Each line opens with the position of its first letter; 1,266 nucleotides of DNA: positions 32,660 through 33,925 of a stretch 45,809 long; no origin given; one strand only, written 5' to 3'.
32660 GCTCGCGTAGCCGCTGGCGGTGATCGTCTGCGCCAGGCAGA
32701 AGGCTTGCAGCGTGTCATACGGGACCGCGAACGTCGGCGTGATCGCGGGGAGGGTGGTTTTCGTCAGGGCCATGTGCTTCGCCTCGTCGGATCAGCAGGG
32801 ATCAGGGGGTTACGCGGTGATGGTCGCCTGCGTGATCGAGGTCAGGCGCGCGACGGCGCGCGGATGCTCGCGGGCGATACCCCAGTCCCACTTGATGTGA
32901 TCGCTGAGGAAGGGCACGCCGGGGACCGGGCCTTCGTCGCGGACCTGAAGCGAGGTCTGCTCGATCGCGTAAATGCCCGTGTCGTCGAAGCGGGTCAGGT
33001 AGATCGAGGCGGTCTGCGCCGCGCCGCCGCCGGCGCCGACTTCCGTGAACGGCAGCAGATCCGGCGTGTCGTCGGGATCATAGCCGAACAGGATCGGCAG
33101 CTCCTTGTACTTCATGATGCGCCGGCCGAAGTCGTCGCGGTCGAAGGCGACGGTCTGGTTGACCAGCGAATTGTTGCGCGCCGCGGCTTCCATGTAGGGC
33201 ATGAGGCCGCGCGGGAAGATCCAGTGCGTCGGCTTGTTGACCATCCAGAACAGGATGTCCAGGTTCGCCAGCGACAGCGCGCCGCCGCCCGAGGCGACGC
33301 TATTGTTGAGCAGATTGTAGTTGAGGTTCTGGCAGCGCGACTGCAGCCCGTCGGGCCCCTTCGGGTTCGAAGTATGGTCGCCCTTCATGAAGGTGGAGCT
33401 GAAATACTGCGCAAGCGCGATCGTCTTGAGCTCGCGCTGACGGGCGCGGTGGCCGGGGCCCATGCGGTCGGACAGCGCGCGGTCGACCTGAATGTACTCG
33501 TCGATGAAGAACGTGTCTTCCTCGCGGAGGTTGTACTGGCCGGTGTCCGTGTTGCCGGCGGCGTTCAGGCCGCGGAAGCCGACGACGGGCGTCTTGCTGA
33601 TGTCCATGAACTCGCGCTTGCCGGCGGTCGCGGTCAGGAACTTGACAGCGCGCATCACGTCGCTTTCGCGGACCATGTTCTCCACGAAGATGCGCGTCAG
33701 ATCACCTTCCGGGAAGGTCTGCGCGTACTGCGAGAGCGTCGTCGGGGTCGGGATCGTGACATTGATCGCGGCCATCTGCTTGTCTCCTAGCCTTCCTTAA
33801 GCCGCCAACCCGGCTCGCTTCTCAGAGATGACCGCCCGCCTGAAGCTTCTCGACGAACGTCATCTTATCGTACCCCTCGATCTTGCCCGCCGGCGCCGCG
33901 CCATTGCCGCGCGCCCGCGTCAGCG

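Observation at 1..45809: The palindromic heptamer CTGWCAG is about ten-fold over-represented and is written with rare codons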

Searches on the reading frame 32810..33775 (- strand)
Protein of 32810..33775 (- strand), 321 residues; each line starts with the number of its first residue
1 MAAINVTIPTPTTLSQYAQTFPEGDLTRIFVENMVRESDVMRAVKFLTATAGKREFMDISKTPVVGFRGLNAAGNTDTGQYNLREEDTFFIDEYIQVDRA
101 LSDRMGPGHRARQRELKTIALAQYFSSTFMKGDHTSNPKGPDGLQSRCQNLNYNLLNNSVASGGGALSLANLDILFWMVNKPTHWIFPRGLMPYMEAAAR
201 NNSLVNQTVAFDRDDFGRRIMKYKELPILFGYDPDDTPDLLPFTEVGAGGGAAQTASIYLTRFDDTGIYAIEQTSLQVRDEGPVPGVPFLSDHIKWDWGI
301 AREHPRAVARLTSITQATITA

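Call 7: search_protein_families(library=phrogs, proteins=[window:32810-33775:-])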
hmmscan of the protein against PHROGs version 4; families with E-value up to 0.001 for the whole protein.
window:32810-33775:- (321 aa): 2 families
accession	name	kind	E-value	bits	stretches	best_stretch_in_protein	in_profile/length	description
phrog_212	-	head and packaging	3.9e-37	129.3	1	10-320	4-299/301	major head protein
phrog_31318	-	unknown function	0.0001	23.1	1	211-315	46-145/147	-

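Call 13: find_encoding_contigs(protein=window:32810-33775:-, flank=10000, max_places=6)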
Protein window:32810-33775:- (321 aa): 2 contigs read that carry it; 2 places shown.
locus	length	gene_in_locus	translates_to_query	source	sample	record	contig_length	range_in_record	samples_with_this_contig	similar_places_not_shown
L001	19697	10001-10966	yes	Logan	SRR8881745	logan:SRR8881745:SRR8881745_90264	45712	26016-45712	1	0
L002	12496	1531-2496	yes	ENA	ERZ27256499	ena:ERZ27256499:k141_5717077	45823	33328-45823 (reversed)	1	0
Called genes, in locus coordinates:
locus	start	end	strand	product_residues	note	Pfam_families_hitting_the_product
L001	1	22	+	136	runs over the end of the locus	-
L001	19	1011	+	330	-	-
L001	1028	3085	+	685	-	PF00657:Lipase_GDSL (weak), PF13472:Lipase_GDSL_2 (weak)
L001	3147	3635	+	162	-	PF01832:Glucosaminidase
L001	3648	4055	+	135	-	-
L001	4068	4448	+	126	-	-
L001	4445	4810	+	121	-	-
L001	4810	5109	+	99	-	-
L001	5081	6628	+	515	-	-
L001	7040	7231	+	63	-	-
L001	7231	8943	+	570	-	PF12236:Head-tail_con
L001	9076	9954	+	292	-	-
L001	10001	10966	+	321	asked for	PF20911:GP7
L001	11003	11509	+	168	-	-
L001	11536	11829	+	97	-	-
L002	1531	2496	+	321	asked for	PF20911:GP7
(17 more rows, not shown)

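Call 30: find_homologous_proteins(query=window:32810-33775:-, max_evalue=1e-20)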
Query window:32810-33775:- (321 aa): 366 proteins with E <= 1e-20 among 5177 candidates; the best 120 are listed.
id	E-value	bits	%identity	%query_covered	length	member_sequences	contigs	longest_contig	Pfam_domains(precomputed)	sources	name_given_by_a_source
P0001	8.0e-216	733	100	100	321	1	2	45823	PF20911.4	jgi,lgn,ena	-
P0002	2.4e-195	666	90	100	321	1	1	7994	PF20911.4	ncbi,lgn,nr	ncbi:MAG: hypothetical protein KGJ45_11645 [Elusimicrobia bacterium]|nr:hypothetical protein [Elusim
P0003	4.7e-175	599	82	99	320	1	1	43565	PF20911.4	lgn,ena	-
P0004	7.8e-174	595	82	100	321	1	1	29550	PF20911.4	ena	-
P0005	2.7e-170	584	79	100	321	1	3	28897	PF20911.4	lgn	-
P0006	2.5e-167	574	76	100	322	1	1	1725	PF20911.4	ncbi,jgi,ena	jgi:hypothetical protein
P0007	4.6e-166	570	77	100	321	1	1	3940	PF20911.4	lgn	-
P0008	8.5e-160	549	76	100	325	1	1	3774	-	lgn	-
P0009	1.5e-159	548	76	99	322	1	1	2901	PF20911.4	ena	-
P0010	3.6e-159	547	74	99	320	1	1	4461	PF20911.4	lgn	-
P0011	5.9e-154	530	74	99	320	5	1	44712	PF20911.4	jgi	jgi:hypothetical protein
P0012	3.9e-148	511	70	99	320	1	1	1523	PF20911.4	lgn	-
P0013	2.2e-147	508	70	96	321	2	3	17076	PF20911.4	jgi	jgi:hypothetical protein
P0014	4.1e-147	508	70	96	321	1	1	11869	PF20911.4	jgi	jgi:hypothetical protein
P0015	2.5e-145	502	69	99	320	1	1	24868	PF20911.4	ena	-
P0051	9.2e-138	477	66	99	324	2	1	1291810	PF20911.4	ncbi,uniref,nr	ncbi:major capsid protein [Pleomorphomonas sp. JP5]|uniref:major capsid protein n=1 Tax=Pleomorphomo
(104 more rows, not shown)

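Call 31: find_encoding_contigs(protein=P0003, flank=10000, max_places=2)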
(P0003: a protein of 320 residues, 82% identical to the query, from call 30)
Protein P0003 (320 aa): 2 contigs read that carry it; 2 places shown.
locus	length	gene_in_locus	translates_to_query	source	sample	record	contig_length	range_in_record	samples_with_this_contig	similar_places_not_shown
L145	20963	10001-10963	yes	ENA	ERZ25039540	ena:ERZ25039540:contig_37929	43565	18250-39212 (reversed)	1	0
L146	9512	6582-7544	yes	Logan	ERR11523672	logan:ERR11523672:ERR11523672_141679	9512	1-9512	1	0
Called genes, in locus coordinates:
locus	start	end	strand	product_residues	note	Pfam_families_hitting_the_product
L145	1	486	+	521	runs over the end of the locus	PF00150:Cellulase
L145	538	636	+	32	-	-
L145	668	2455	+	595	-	-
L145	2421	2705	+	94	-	-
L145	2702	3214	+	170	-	PF05257:CHAP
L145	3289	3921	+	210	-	PF00182:Glyco_hydro_19 (faint)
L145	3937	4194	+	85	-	-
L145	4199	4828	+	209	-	PF01764:Lipase_3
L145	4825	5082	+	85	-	-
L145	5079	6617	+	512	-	-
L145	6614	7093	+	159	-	-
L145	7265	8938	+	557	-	PF12236:Head-tail_con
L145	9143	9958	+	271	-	-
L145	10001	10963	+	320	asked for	PF20911:GP7 (weak)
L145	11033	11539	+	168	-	-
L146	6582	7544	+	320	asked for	PF20911:GP7 (weak)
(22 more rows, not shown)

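Call 32: find_encoding_contigs(protein=P0011, flank=10000, max_places=2)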
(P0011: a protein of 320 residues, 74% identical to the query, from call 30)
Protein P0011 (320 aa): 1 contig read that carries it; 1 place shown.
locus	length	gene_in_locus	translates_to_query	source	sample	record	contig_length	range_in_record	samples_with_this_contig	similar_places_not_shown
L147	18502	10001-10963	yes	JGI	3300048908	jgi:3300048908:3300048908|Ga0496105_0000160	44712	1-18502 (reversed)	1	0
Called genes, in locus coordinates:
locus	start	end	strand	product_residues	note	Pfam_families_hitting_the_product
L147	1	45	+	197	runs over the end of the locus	-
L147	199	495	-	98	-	-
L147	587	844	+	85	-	-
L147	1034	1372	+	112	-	-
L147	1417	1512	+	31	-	-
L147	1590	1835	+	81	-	-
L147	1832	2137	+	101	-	-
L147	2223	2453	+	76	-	-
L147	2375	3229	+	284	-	-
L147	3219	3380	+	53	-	-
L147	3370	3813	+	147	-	-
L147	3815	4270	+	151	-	-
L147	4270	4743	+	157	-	-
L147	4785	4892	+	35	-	-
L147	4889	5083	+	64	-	-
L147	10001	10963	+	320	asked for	PF20911:GP7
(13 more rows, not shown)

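Call 33: find_encoding_contigs(protein=P0051, flank=10000, max_places=2)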
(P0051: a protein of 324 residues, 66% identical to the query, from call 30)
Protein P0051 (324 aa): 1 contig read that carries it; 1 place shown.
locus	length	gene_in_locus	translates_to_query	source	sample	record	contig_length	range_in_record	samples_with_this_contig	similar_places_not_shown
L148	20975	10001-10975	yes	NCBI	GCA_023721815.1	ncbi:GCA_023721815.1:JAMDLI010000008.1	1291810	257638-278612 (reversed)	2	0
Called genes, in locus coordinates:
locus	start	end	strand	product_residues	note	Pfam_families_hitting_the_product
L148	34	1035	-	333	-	-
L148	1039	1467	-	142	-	-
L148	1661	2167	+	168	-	-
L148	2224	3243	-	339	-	PF12102:MrcB_N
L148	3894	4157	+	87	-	-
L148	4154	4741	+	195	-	-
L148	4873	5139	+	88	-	-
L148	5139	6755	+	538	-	-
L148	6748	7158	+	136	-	-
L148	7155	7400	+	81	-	-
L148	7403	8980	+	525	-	PF12236:Head-tail_con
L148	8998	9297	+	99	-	-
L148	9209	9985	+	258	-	-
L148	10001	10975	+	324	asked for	PF20911:GP7 (weak)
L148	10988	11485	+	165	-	-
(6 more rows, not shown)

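Call 38: find_encoding_contigs(protein=P0002, flank=10000, max_places=2)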
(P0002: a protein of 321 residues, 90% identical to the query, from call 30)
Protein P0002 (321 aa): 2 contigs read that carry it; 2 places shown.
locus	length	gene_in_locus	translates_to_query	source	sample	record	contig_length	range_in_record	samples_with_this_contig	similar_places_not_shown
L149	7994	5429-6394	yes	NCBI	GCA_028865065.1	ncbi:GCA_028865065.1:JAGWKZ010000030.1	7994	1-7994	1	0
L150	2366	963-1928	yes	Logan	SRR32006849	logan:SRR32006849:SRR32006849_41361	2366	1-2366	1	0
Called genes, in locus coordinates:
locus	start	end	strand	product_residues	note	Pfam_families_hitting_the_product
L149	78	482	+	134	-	-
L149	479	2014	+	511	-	-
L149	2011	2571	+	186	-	-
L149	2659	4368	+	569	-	PF12236:Head-tail_con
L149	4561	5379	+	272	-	-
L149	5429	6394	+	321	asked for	PF20911:GP7 (weak)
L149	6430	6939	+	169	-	-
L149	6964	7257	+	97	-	-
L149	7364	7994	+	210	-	?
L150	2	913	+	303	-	?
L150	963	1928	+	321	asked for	PF20911:GP7 (weak)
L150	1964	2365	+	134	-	?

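Call 39: find_encoding_contigs(protein=P0004, flank=10000, max_places=2)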
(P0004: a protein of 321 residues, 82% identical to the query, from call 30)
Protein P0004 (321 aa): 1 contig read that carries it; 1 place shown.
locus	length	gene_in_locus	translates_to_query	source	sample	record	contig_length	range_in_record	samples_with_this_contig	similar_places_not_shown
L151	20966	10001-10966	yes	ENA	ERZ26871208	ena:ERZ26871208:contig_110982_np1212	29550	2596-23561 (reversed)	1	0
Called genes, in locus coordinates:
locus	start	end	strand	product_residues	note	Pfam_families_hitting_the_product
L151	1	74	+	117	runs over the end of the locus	-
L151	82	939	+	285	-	-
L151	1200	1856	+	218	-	-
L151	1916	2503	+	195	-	-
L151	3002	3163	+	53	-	-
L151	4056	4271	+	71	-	-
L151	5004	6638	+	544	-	-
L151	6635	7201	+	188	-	-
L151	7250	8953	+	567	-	PF12236:Head-tail_con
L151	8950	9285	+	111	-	-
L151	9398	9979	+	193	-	-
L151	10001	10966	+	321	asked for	PF20911:GP7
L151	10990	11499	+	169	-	-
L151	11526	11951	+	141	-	-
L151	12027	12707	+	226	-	-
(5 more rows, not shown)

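Call 40: find_encoding_contigs(protein=P0005, flank=10000, max_places=2)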
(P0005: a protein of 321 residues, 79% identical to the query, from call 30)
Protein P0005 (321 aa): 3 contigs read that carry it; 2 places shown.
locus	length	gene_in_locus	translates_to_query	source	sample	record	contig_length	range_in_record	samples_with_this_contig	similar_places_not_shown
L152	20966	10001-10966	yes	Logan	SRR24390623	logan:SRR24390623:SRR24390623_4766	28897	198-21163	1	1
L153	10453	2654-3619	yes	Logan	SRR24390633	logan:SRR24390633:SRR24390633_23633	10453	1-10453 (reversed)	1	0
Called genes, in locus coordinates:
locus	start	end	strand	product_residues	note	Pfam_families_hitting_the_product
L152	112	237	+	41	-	-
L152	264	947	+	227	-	-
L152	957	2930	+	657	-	-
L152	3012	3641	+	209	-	PF00182:Glyco_hydro_19 (faint)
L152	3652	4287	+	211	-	-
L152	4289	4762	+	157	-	-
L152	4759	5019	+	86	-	-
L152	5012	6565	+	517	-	-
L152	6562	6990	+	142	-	-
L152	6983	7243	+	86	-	-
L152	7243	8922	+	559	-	PF12236:Head-tail_con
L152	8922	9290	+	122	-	-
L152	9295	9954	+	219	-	-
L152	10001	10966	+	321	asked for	PF20911:GP7 (faint)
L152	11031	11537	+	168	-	-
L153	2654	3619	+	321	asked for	PF20911:GP7 (faint)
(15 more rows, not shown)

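Call 51: find_related_loci(query=window:32810-33775:-, collection=viral_contigs, flank=10000)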
Query window:32810-33775:- (321 aa) in viral_contigs; peptide patterns used: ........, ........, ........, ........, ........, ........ (x = any residue, [..] = any of these).
20 stretches matched a pattern; 16 encode a relative of the query (tblastn E <= 1e-3); 16 distinct loci.
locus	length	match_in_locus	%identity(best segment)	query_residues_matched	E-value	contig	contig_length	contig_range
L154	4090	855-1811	70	3-321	2e-157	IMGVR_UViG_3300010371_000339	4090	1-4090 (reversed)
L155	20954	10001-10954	67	4-321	7e-151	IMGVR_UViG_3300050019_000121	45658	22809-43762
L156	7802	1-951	68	5-321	1e-149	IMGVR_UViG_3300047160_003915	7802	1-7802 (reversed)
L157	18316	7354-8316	65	1-321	2e-145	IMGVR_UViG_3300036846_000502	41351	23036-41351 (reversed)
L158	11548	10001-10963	65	1-321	2e-145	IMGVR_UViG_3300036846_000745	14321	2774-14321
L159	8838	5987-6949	65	1-321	2e-144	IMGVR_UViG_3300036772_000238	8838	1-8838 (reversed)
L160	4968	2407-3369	65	1-321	8e-146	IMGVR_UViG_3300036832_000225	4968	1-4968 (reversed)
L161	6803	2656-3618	64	1-321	2e-143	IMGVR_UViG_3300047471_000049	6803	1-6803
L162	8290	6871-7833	64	1-321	3e-143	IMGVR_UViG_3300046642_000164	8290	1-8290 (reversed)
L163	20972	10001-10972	59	1-321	5e-127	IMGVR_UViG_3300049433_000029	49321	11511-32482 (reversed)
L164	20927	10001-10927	61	16-321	3e-126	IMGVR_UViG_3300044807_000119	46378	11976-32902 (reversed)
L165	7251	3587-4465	64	1-293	3e-126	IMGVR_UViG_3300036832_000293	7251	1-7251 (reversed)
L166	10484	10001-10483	65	4-164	1e-64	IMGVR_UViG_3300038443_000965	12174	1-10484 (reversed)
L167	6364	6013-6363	68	4-120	2e-48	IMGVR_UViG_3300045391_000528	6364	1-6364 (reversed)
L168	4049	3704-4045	69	3-116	7e-48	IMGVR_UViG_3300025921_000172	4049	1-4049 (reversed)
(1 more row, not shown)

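Call 56: search_dna_similar(query=window:32810-33775:-, collection=plasmids, mode=protein, max_rows=15)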
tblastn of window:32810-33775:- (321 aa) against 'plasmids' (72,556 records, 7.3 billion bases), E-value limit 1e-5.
Records with a match: 5; places in all: 5; records where one place covers at least 80% of the query: 3.
Best place of each record, by identity: <60% 5.
By first word of the organism name: Bacillus 2; Cupriavidus 2; Bradyrhizobium 1.
By predicted mobility (MOB-suite, as given by PLSDB): non-mobilizable 5.
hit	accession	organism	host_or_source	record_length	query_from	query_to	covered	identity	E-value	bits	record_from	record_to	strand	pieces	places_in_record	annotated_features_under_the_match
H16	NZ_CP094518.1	Bradyrhizobium sp. ISRA432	Arachis hypogaea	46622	13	321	96%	37.2%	4e-50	186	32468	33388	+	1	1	major capsid protein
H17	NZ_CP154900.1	Bacillus licheniformis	-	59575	18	321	95%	24.6%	4e-8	62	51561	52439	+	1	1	major capsid protein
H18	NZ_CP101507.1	Bacillus altitudinis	cell culture,soil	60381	18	311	92%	23.4%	6e-10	68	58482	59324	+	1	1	major capsid protein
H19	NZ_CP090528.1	Cupriavidus metallidurans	cell sulture,soil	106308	91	315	70%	27.8%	2e-6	57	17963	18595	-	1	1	major capsid protein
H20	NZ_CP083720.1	Cupriavidus metallidurans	pure culture,activated sludge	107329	91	315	70%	27.8%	2e-6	57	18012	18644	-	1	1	major capsid protein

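Call 64: find_related_loci(query=window:32810-33775:-, collection=metagenome_contigs, flank=10000)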
Query window:32810-33775:- (321 aa) in metagenome_contigs; peptide patterns used: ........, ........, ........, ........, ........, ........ (x = any residue, [..] = any of these).
50 stretches matched a pattern; 5 encode a relative of the query (tblastn E <= 1e-3); 5 distinct loci.
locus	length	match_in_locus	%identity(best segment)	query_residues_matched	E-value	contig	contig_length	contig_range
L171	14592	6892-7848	70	3-321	6e-154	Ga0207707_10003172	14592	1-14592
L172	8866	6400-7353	68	4-321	2e-150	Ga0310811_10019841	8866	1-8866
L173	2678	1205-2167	66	1-321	1e-152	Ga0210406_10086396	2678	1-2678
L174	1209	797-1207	63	4-140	3e-55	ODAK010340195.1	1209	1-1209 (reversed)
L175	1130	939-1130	73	4-67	1e-25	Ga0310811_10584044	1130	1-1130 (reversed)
